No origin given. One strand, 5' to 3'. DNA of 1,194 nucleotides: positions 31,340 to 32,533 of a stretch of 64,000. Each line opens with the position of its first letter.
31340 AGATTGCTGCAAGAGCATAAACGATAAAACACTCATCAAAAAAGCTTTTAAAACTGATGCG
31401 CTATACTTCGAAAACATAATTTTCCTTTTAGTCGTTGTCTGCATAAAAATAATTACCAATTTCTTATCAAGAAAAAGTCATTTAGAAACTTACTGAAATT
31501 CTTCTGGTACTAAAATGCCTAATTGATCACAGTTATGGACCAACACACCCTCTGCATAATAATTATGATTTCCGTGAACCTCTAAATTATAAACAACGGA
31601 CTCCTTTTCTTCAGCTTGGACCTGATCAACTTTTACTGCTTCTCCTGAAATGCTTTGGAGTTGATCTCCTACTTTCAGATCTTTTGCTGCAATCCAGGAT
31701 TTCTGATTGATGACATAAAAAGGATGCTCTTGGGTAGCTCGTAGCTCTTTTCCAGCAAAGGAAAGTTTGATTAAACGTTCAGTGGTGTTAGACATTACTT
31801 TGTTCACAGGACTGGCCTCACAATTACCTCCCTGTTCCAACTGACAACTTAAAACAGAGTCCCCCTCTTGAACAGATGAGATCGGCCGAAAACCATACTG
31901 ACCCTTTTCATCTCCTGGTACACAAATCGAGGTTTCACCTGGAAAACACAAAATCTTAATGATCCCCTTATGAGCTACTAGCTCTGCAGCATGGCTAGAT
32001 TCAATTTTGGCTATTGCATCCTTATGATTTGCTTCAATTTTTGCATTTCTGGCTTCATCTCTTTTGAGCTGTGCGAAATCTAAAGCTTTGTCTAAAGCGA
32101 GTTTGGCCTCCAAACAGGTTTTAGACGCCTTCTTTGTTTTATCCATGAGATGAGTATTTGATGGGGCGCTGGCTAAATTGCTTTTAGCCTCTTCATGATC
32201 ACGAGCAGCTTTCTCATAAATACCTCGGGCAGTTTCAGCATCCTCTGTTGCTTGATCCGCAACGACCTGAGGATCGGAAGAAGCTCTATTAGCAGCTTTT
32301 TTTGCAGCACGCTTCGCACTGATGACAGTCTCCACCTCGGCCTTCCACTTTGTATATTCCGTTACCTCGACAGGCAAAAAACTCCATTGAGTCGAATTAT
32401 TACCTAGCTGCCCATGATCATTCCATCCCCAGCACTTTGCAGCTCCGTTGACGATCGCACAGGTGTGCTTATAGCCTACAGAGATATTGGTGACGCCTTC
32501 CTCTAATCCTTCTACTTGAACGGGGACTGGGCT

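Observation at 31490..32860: Secreted RCC1-repeat protein ending in a cargo-less Hint domain, tandem to the toxin gene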

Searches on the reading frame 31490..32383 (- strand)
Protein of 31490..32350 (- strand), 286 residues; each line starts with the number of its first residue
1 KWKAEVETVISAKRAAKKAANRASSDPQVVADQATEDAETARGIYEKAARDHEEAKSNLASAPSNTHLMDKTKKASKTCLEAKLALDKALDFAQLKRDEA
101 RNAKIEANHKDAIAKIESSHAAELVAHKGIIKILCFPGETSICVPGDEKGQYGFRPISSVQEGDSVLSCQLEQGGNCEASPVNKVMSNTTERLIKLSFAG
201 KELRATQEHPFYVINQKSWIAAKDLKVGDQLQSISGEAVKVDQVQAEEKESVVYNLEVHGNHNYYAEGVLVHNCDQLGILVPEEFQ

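Call 13: find_related_loci(query=window:31490-32350:-, collection=genome_contigs, flank=10000)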
Query window:31490-32350:- (286 aa) in genome_contigs; peptide patterns used: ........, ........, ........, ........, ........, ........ (x = any residue, [..] = any of these).
42 stretches matched a pattern, but none encodes a relative of the query by tblastn (E <= 1e-3).
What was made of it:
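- Tried and rejected: Scan of genome_contigs with coiled coil + Hint peptides: nothing (call 13).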

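Call 86: predict_structure(alignment_id=A1)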
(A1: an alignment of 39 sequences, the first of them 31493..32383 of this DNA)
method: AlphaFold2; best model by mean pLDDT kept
length: 297 residues; sequences in the alignment: 39
mean_pLDDT: 90.0   pTM: 0.57
mean pLDDT of the five models: 90.0, 87.7, 87.3, 86.2, 86.1
residues with pLDDT >= 90: 222; 70-90: 49; 50-70: 16; < 50: 10
segments of 3 or more residues with pLDDT < 50: 289-293, 295-297
pLDDT, mean of each block of 10 residues (from residue 1): 65 86 85 84 93 94 97 96 95 93 95 95 91 72 74 96 97 98 91 95 97 96 96 97 97 98 95 96 73 45
secondary structure, 60 per line:
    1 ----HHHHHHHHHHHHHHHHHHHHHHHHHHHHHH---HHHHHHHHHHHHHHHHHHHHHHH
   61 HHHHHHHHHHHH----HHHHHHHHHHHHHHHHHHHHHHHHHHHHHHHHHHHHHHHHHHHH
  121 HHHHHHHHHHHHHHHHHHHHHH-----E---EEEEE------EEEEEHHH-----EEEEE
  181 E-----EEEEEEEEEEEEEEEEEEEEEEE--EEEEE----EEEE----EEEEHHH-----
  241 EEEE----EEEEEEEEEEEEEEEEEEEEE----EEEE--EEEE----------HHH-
elements in order: H5-34 H38-72 H77-142 E152-156 E163-167 E176-181 E187-209 E212-216 E221-224 E229-232 E241-244 E249-269 E274-277 E280-283
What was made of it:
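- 31958..32371 (-): Charged helical stalk, aa 164-301, modelled as three long helices. AF2 model, helices 5-34, 38-72 and 77-142 of the segment, block pLDDT 84-97 (call 86)
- Checked: The 'charged coiled coil' is modelled as three long helices, aa 164-301 (call 86).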

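Call 88: fold_search(model_id=the predicted structure, library=pdb)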
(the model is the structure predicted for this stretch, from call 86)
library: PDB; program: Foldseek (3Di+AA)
matches with E <= 10: 412; with E <= 0.001: 57
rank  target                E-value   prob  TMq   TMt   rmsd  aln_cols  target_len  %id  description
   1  6y75_A                6.8e-13  1.00  0.41  0.78   2.7       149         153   25  BIL2 domain from T.thermophila BUBL1 locus (C1A-N143A) (released 2021-02-03)
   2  6y75_B                9.6e-13  1.00  0.41  0.79   2.8       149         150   25  BIL2 domain from T.thermophila BUBL1 locus (C1A-N143A) (released 2021-02-03)
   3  6tmm_BBB              1.6e-12  1.00  0.41  0.76   2.9       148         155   25  BIL2 domain from T.thermophila BUBL1 locus (C1A-N143A) (released 2020-12-16)
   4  6tmm_AAA              4.3e-12  1.00  0.41  0.76   2.4       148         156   26  BIL2 domain from T.thermophila BUBL1 locus (C1A-N143A) (released 2020-12-16)
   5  2lwy_MODEL_1_A        7.2e-12  1.00  0.43  0.89   1.5       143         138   27  Solution Structure of Bacterial Intein-Like domain from Clostridium thermocellum (released 2013-05-08)
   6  2lqm_MODEL_1_A        7.8e-10  1.00  0.39  0.64   4.7       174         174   18  Solution Structures of RadA intein from Pyrococcus horikoshii (released 2012-05-16)
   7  4e2t_A                9.9e-10  1.00  0.38  0.62   5.0       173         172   19  Crystal Structures of RadA intein from Pyrococcus horikoshii (released 2012-05-16)
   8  1mi8                  1.5e-09  1.00  0.40  0.79   2.7       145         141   20  2.0 Angstrom crystal structure of a DnaB intein from Synechocystis sp. PCC 6803 (released 2003-08-19)
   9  6vgv                  2.0e-09  1.00  0.36  0.69   4.6       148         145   18  Crystal structure of VidaL intein (released 2020-05-27)
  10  6riz                  2.2e-09  1.00  0.38  0.84   2.5       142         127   26  Crystal structure of gp41-1 intein (C1A, F65W, D107C) (released 2020-04-29)
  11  6frh_B                2.6e-09  1.00  0.39  0.73   3.8       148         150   20  Crystal structure of Ssp DnaB Mini-Intein variant M86 (released 2019-01-30)
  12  4o1r                  2.8e-09  1.00  0.41  0.80   2.7       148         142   25  Crystal structure of NpuDnaB intein (released 2014-03-19)
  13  6qaz                  3.3e-09  1.00  0.38  0.83   2.5       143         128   26  Crystal structure of gp41-1 intein (released 2019-11-13)
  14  6frg                  5.3e-09  1.00  0.39  0.71   5.2       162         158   18  Crystal structure of G-1F mutant of Ssp DnaB Mini-Intein variant M86 (released 2019-01-30)
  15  6frh_A                7.1e-09  1.00  0.40  0.71   2.7       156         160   18  Crystal structure of Ssp DnaB Mini-Intein variant M86 (released 2019-01-30)
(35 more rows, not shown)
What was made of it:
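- On Hint superfamily / Pfam PT-HINT (PF07591): AF2 pLDDT 91-98 over the domain; Foldseek to 2LWY at target-normalised TM 0.89, rmsd 1.5 A (calls 86, 88)
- The AF2 model has mean pLDDT 90, and its Hint superposes on BIL domains: 2LWY at target-normalised TM 0.89, 6Y75 at E = 7e-13 (calls 86, 88). The closest solved structures are BIL domains, including Tetrahymena BIL2 (call 88).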
